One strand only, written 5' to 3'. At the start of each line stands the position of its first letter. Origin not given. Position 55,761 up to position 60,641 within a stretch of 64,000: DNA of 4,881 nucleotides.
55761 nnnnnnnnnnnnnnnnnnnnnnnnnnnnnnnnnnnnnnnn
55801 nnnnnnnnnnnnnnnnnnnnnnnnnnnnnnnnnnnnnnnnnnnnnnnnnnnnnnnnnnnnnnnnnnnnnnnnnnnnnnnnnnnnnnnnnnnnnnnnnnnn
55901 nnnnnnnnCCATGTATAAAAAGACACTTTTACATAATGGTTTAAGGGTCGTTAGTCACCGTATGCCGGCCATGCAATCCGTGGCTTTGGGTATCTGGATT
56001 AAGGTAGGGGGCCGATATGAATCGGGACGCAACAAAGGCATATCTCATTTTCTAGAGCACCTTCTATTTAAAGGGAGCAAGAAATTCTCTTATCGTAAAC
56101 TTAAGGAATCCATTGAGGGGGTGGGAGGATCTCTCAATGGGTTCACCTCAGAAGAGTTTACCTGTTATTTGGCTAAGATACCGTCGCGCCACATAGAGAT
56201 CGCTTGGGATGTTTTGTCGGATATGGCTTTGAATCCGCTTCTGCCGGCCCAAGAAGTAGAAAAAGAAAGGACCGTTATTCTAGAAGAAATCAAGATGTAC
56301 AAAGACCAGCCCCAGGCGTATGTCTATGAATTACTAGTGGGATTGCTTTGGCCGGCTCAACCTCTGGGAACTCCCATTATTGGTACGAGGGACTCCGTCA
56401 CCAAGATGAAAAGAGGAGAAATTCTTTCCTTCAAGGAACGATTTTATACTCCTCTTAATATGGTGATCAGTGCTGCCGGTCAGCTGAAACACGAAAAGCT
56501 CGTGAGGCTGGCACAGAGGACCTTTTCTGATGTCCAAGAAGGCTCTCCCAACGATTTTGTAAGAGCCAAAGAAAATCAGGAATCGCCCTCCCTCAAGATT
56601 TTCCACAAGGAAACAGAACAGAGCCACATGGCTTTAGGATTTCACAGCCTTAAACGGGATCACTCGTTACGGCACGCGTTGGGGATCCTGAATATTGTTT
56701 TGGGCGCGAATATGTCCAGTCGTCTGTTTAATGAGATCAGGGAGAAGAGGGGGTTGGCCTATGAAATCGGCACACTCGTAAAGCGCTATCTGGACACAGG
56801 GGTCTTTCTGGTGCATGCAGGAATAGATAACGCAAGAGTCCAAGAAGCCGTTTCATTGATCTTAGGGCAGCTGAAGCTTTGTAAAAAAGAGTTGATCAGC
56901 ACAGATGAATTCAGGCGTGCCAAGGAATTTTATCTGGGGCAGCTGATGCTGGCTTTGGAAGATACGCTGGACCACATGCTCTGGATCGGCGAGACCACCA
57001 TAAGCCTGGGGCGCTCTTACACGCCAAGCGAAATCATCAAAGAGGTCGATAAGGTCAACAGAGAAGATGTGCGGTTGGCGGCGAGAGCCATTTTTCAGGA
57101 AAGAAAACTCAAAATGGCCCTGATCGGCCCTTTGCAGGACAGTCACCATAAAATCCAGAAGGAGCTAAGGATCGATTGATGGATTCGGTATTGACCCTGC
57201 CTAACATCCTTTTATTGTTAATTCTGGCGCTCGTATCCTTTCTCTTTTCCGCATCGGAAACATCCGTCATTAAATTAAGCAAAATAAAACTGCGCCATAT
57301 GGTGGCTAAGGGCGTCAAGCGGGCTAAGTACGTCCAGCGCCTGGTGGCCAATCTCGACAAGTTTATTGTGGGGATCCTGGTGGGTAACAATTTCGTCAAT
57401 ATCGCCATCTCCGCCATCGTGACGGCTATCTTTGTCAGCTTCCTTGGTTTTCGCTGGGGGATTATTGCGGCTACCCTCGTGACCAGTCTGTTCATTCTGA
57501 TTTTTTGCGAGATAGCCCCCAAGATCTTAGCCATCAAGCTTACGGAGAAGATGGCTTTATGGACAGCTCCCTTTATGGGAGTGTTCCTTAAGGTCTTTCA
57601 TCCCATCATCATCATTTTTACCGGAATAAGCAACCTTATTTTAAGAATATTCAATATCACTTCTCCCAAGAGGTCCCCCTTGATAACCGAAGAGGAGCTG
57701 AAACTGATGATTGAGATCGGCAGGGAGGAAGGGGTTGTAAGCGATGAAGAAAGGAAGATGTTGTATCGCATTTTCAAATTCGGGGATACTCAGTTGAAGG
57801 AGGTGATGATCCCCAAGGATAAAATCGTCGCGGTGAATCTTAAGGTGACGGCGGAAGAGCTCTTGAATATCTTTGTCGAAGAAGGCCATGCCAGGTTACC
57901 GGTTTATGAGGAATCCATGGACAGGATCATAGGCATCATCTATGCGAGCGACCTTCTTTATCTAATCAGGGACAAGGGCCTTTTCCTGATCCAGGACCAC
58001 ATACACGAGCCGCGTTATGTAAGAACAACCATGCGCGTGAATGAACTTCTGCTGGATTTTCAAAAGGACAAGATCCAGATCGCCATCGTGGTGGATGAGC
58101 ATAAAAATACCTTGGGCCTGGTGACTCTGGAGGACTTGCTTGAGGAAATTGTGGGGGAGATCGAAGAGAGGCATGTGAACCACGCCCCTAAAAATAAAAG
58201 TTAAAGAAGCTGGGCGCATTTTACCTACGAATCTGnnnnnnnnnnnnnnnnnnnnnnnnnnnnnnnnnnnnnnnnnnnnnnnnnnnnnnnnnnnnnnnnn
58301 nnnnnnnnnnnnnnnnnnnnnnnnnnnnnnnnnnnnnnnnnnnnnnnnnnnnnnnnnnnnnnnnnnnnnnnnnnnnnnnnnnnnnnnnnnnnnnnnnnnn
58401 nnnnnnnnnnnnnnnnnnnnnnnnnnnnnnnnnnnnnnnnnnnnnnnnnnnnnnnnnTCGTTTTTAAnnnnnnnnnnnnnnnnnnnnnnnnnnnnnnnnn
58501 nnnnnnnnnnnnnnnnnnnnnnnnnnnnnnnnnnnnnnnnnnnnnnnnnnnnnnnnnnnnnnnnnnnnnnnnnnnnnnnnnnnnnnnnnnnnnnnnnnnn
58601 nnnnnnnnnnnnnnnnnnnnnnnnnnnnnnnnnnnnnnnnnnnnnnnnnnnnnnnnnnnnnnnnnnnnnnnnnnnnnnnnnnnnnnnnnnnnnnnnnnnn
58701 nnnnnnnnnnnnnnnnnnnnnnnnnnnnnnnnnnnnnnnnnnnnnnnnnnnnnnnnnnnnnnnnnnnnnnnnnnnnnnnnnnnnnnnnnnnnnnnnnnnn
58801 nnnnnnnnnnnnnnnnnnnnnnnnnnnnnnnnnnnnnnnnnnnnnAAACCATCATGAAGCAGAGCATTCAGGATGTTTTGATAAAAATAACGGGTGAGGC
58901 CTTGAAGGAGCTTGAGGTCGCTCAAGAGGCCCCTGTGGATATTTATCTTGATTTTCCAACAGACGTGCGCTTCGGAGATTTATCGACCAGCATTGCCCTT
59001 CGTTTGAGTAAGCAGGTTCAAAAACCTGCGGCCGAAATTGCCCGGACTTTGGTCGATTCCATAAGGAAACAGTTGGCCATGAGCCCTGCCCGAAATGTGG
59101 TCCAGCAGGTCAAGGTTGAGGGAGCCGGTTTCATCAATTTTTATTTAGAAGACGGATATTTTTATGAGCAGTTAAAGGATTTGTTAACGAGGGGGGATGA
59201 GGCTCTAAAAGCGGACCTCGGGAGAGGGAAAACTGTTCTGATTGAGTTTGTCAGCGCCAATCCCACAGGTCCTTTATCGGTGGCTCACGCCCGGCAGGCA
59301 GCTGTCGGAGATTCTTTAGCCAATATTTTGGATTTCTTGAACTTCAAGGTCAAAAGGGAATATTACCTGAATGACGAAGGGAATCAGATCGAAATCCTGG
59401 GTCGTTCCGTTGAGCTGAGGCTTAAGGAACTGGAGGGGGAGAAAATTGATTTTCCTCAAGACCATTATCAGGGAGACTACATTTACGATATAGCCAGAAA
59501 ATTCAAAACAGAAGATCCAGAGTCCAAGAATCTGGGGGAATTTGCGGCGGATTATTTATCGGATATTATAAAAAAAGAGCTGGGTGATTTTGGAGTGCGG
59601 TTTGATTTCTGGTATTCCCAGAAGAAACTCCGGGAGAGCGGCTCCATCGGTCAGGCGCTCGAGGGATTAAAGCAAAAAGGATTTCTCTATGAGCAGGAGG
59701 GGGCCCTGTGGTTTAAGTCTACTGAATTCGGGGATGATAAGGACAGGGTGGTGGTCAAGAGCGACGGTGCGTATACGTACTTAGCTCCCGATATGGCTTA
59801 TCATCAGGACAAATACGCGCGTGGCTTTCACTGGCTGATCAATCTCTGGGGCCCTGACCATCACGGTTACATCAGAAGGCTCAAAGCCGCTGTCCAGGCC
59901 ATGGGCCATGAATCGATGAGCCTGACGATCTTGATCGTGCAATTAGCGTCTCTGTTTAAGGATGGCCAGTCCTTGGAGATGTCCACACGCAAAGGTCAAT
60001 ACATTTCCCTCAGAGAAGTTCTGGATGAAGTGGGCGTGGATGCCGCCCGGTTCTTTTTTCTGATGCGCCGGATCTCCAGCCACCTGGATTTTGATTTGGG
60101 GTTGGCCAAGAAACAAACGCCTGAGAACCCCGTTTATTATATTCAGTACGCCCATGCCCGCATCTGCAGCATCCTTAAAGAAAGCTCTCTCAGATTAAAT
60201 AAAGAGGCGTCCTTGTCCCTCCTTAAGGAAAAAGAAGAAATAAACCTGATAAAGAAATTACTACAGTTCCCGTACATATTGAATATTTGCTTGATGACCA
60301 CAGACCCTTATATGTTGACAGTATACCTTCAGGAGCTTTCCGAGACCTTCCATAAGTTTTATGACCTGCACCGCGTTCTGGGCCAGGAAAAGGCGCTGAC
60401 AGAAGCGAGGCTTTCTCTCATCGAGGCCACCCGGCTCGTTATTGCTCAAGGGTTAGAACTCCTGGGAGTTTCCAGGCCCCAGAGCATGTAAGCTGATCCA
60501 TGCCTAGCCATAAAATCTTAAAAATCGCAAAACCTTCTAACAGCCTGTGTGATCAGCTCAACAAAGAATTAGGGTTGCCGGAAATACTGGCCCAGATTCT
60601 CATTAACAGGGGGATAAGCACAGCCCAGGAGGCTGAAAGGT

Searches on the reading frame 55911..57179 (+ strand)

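Call 27: search_protein_families(library=pfam, proteins=[window:55911-57179:+], max_evalue=0.001)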
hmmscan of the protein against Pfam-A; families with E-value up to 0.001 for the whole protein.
window:55911-57179:+ (422 aa): 2 families
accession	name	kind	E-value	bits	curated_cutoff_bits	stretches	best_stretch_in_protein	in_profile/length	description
PF00675.25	Peptidase_M16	-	9.8e-38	129.8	22.3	1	12-159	1-148/149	Insulinase (Peptidase family M16)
PF05193.26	Peptidase_M16_C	-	2.8e-37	128.8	23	1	166-339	2-179/181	Peptidase M16 inactive domain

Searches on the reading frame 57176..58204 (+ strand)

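Call 27: search_protein_families(library=pfam, proteins=[window:57176-58204:+], max_evalue=0.001)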
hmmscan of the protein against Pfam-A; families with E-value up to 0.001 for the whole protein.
window:57176-58204:+ (342 aa): 2 families
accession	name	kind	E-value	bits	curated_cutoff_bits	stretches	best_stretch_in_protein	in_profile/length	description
PF01595.25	CNNM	-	8.8e-51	172.6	28.4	1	13-192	2-181/181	Cyclin M transmembrane N-terminal domain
PF00571.33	CBS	-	8.6e-15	55.3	24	2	208-265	2-56/57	CBS domain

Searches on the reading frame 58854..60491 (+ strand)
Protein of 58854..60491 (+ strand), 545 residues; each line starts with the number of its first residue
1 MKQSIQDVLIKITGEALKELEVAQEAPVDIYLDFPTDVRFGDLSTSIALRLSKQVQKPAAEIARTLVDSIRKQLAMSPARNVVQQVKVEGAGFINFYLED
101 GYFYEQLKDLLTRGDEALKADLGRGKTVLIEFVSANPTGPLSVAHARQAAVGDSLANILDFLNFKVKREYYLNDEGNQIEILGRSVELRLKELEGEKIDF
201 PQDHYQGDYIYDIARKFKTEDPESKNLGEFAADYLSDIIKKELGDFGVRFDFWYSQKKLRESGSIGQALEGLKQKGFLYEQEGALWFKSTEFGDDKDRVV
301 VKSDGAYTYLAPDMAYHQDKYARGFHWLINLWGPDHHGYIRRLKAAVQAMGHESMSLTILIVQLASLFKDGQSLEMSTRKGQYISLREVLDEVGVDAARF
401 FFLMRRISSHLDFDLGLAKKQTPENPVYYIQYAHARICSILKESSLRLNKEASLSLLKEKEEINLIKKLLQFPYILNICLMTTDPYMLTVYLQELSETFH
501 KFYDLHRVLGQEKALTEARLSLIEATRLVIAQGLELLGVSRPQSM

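Call 63: search_protein_families(library=pfam, proteins=[window:58854-60491:+], max_evalue=0.001)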
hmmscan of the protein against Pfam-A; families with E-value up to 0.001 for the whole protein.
window:58854-60491:+ (545 aa): 4 families
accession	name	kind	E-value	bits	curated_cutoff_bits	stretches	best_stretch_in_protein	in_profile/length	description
PF05746.21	DALR_1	-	5.8e-32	110.7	22.3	1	430-545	1-117/117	DALR anticodon binding domain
PF00750.26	tRNA-synt_1d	-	2.3e-24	86.5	23.3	1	108-393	3-298/349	tRNA synthetases class I (R), catalytic domain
PF03485.21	Arg_tRNA_synt_N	-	1.1e-13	52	21.5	1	3-98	5-85/85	Arginyl tRNA synthetase N terminal domain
PF00133.28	tRNA-synt_1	-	0.00063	19.1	22.7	0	364-409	364-409/414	tRNA synthetases class I (I, L, M and V)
